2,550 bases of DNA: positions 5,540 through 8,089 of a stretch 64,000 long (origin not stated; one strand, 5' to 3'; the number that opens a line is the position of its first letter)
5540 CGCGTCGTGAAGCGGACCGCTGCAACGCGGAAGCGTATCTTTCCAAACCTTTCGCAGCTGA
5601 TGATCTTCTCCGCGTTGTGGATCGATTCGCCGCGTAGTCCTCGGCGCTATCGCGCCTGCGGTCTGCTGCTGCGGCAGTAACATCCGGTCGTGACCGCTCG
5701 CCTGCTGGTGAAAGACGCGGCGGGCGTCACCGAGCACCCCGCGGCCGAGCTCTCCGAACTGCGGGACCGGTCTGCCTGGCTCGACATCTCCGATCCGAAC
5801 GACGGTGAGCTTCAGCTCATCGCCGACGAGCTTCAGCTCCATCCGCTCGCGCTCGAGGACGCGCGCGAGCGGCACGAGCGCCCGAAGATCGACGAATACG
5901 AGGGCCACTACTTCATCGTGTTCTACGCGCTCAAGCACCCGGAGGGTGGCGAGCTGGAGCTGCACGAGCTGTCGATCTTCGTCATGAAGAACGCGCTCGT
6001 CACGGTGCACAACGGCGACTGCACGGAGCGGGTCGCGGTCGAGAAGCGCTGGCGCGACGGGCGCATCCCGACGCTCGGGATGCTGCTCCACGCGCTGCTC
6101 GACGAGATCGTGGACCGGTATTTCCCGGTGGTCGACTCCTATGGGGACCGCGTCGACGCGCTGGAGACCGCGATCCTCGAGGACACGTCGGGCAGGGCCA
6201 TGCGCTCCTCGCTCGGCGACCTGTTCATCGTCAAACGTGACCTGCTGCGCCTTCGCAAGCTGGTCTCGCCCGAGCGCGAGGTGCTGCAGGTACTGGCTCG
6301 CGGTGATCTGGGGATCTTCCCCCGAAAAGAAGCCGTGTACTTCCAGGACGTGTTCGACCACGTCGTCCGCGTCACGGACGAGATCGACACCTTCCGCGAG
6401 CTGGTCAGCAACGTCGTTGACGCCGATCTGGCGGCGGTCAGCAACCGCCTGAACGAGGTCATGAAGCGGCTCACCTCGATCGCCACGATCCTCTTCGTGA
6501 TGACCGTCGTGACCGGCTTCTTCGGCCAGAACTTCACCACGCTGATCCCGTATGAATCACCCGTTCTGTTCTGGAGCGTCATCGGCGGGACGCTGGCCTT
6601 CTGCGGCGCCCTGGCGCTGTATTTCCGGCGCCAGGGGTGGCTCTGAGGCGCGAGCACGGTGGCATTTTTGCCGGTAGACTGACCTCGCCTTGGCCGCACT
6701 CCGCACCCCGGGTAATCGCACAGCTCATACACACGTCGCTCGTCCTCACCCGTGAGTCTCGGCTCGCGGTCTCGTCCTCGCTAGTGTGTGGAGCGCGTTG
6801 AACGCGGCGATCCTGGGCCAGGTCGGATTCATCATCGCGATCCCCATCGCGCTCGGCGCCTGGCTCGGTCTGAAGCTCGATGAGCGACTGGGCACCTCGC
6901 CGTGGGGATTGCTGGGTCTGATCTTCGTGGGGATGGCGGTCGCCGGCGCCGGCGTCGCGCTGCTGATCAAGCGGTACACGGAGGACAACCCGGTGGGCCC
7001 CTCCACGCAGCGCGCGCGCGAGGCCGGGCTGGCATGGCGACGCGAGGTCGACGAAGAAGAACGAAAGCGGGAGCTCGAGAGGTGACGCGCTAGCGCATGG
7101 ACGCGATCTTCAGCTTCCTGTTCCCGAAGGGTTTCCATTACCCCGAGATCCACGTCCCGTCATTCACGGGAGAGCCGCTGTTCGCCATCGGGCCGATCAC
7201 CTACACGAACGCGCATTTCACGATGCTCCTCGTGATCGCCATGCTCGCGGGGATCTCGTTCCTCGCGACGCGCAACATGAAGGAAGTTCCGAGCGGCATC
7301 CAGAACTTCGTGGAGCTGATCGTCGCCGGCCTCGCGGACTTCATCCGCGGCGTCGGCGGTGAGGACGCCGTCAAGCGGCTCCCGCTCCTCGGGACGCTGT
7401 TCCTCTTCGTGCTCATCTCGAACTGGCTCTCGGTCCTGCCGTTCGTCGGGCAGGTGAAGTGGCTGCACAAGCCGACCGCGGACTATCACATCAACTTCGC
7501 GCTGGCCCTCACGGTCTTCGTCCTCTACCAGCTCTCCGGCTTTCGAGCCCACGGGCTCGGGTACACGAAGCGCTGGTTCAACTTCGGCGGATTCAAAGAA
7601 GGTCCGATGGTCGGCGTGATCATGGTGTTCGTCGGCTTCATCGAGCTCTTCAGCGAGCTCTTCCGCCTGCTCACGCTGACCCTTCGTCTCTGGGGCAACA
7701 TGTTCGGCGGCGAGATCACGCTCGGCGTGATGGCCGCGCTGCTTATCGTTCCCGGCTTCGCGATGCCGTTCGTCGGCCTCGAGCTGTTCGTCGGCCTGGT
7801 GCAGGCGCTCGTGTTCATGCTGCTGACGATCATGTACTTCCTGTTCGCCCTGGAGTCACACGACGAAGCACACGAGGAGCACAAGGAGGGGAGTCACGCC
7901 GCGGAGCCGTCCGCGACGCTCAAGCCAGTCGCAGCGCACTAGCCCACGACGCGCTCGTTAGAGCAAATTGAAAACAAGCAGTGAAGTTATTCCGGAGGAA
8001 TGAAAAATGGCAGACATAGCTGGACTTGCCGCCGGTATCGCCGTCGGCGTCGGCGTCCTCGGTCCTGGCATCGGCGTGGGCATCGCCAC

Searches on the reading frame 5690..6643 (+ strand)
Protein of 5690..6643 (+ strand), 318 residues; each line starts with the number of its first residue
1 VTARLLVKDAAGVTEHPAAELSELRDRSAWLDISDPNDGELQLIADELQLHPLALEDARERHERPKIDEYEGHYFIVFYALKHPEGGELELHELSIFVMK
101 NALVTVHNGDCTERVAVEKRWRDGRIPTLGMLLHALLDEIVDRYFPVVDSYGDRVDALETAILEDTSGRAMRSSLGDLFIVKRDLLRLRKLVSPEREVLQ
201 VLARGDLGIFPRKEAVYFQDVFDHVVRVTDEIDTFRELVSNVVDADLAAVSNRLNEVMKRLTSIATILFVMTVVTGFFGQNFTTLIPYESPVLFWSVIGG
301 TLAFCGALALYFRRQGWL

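Call 76: search_protein_families(library=pfam, proteins=[window:5690-6643:+], max_evalue=1e-8)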
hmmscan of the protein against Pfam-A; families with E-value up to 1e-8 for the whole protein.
window:5690-6643:+ (318 aa): 1 family
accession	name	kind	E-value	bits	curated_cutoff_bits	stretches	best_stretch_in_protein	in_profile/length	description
PF01544.23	CorA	-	1.2e-60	205.8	27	1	29-314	5-292/292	CorA-like Mg2+ transporter protein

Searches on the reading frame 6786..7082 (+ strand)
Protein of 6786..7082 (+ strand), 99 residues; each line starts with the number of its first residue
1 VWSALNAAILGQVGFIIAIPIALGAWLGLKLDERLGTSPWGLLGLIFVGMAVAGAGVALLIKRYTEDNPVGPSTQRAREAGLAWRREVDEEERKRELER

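Call 76: search_protein_families(library=pfam, proteins=[window:6786-7082:+], max_evalue=1e-8)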
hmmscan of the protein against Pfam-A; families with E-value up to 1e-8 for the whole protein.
window:6786-7082:+ (99 aa): 1 family
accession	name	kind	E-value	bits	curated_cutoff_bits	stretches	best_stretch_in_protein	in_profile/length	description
PF09527.15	ATPase_gene1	-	1.5e-12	47.8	26.6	1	8-55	2-49/54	Putative F0F1-ATPase subunit Ca2+/Mg2+ transporter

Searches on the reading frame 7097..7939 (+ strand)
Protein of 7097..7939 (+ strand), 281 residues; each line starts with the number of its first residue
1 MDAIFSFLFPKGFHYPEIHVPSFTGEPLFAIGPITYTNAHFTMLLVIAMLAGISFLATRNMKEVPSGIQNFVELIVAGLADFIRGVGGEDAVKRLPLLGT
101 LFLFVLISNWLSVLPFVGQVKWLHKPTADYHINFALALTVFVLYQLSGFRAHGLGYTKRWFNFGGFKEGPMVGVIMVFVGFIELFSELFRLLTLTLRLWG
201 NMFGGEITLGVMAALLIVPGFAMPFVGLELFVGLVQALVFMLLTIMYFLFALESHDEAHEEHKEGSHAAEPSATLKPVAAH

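Call 76: search_protein_families(library=pfam, proteins=[window:7097-7939:+], max_evalue=1e-8)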
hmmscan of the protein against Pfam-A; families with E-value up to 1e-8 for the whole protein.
window:7097-7939:+ (281 aa): 1 family
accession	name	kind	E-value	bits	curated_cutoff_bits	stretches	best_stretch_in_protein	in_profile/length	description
PF00119.25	ATP-synt_A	-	6.4e-45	154.1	33.9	1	41-248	2-216/217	ATP synthase A chain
